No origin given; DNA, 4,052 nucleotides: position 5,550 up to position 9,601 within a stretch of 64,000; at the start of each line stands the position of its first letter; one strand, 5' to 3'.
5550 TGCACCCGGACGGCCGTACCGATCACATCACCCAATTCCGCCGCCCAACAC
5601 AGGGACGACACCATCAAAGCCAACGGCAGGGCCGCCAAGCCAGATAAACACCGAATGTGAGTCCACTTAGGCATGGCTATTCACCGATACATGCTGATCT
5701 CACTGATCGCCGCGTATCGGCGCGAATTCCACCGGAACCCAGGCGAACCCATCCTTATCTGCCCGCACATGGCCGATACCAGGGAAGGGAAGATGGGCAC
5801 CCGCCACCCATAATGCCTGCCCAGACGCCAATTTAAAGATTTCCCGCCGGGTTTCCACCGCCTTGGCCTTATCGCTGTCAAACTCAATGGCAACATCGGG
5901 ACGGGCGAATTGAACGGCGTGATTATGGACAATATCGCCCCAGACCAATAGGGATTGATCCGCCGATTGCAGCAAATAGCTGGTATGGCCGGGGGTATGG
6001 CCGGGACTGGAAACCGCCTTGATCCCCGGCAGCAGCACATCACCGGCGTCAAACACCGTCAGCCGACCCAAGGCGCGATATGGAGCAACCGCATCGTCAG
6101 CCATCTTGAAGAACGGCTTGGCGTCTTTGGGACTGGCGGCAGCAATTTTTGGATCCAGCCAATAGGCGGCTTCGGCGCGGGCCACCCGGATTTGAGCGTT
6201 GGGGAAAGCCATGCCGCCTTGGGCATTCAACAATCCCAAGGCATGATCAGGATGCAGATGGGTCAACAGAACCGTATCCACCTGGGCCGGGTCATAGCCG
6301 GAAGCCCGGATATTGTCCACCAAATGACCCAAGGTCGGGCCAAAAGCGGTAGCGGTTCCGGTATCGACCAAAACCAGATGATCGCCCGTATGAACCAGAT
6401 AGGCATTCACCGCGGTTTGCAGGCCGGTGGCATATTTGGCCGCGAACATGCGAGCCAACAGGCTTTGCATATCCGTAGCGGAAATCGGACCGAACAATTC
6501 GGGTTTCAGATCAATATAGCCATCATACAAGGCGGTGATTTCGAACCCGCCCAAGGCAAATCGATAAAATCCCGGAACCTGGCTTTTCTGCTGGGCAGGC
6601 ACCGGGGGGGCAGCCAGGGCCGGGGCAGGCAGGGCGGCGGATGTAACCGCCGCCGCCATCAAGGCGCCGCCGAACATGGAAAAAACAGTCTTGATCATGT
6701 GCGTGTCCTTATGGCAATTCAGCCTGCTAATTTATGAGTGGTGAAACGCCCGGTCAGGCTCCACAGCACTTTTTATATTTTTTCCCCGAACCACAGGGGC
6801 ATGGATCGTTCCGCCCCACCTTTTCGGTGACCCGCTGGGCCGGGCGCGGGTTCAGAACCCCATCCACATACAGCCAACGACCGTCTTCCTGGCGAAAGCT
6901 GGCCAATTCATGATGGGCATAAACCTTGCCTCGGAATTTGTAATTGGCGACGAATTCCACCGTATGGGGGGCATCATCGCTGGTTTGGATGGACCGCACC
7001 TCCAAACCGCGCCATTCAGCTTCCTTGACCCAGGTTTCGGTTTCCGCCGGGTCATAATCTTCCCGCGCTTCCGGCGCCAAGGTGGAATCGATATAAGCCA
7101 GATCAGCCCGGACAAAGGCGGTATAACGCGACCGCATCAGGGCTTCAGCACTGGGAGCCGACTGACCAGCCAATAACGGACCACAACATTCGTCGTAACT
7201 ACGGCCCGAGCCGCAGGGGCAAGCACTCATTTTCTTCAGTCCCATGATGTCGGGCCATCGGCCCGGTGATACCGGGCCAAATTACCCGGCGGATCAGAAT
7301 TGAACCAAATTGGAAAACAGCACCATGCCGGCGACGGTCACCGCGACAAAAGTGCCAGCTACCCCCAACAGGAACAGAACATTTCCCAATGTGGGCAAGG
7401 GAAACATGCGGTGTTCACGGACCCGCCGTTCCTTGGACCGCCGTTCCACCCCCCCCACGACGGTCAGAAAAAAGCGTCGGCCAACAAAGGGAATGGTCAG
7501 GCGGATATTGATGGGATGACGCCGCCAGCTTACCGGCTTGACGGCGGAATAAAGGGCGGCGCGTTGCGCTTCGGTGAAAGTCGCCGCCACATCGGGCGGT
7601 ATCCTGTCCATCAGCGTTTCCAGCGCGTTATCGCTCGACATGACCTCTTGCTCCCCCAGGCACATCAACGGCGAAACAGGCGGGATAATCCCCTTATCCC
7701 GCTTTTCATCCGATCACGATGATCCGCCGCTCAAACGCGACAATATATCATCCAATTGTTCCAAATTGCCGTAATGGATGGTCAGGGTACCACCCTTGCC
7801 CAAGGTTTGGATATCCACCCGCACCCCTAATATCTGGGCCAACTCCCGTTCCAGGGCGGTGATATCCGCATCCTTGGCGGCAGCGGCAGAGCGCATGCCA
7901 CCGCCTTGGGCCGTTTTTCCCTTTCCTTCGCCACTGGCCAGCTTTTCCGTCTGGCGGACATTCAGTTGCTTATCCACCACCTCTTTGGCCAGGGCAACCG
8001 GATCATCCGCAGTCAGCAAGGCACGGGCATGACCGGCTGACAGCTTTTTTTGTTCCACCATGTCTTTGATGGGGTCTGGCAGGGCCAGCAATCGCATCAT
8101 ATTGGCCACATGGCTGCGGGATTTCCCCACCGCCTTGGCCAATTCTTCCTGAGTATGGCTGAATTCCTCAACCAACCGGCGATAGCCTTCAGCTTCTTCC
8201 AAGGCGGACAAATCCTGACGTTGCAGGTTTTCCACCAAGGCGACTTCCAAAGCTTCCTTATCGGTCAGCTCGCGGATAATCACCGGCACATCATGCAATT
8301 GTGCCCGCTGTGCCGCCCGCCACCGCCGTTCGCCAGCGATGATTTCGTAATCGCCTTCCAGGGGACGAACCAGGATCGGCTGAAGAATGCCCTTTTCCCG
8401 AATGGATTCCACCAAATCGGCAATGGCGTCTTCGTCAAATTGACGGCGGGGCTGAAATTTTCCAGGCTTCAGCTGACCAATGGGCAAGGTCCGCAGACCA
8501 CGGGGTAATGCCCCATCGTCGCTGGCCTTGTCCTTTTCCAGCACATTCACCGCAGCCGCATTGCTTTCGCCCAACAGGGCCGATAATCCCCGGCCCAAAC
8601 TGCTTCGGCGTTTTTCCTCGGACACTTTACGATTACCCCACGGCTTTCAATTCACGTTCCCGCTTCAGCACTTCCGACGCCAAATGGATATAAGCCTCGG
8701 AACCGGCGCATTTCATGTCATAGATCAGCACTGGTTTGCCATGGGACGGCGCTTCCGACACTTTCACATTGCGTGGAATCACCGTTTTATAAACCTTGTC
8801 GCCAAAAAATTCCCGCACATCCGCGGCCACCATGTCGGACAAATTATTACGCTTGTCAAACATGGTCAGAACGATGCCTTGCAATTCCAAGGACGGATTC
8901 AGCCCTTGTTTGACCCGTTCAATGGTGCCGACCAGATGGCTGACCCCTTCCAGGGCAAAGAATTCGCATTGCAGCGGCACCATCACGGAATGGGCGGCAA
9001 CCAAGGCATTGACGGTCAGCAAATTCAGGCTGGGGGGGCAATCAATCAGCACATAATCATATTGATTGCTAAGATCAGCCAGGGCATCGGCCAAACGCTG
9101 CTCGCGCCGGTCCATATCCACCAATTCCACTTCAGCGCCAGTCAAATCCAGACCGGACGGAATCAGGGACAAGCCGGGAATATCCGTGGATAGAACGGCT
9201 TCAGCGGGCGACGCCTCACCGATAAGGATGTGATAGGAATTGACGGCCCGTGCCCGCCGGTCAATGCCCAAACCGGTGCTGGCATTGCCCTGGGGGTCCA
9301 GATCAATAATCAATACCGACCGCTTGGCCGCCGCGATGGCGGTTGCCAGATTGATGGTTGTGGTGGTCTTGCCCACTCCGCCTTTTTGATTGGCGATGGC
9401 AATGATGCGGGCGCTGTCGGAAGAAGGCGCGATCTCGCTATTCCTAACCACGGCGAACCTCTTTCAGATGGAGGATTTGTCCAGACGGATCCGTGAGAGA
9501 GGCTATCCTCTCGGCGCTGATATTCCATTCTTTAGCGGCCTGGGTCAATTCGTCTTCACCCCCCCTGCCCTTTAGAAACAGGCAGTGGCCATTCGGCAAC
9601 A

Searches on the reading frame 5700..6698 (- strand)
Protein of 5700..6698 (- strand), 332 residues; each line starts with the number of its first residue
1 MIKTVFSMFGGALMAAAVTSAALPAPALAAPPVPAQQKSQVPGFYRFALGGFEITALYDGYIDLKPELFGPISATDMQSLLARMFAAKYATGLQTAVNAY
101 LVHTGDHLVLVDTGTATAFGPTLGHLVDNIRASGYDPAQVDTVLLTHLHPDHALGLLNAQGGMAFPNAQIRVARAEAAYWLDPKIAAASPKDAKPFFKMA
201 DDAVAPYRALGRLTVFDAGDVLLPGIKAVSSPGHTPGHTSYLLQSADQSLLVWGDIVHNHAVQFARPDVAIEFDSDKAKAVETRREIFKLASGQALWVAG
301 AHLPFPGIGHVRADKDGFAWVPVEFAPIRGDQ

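Call 60: search_protein_families(library=pfam, proteins=[window:5700-6698:-], max_evalue=0.0001)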
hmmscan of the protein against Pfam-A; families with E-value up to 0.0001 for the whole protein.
window:5700-6698:- (332 aa): 2 families
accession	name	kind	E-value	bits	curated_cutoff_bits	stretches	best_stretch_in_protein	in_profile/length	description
PF00753.33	Lactamase_B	-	1e-20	75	22.7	1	96-290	5-187/196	Metallo-beta-lactamase superfamily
PF12706.13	Lactamase_B_2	-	2.8e-05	24.2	27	1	109-181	3-70/200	Beta-lactamase superfamily domain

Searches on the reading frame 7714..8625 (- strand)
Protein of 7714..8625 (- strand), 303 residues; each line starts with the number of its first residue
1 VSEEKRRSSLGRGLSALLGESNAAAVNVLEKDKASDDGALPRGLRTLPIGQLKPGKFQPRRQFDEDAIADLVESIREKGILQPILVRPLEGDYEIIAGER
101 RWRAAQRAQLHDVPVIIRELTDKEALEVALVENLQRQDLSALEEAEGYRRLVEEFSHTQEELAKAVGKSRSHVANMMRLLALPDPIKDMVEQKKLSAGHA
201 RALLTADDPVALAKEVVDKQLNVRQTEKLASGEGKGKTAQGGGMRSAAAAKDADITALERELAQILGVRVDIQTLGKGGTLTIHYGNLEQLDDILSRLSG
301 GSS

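Call 60: search_protein_families(library=pfam, proteins=[window:7714-8625:-], max_evalue=0.0001)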
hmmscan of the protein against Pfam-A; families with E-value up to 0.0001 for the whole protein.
window:7714-8625:- (303 aa): 3 families
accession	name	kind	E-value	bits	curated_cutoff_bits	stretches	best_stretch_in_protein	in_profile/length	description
PF02195.25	ParB_N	-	1.5e-37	128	26.3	1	44-135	3-95/95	ParB N-terminal domain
PF17762.8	HTH_ParB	-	3.6e-35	120.6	22.6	1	137-231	1-98/102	ParB HTH domain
PF23552.2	ParB_C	-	5.5e-18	64.6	23.8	1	251-298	1-49/50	ParB dimerisation domain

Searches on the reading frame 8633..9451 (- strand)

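Call 60: search_protein_families(library=pfam, proteins=[window:8633-9451:-], max_evalue=0.0001)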
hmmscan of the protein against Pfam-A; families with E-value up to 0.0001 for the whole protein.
window:8633-9451:- (272 aa): 7 families
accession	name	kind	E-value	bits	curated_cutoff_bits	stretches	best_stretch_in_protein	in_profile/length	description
PF13614.12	AAA_31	-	1.6e-62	211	27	1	15-189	2-176/177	AAA domain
PF01656.29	CbiA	-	5.6e-32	110.8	25.4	1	17-241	1-125/125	CobQ/CobB/MinD/ParA nucleotide binding domain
PF09140.17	MipZ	-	7.7e-14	52.1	20.7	1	16-168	2-137/262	ATPase MipZ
PF06564.18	CBP_BcsQ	-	7.4e-13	49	21.3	1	16-258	3-230/234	Cellulose biosynthesis protein BcsQ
PF10609.15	ParA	-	5.3e-10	39.6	27.1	1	15-149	4-132/246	NUBPL iron-transfer P-loop NTPase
PF00142.24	Fer4_NifH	-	9.3e-09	35.6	25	1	17-57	3-42/271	4Fe-4S iron sulfur cluster binding proteins, NifH/frxC family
PF02374.21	ArsA_ATPase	-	1.5e-06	28.1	24.3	1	22-58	8-44/305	Anion-transporting ATPase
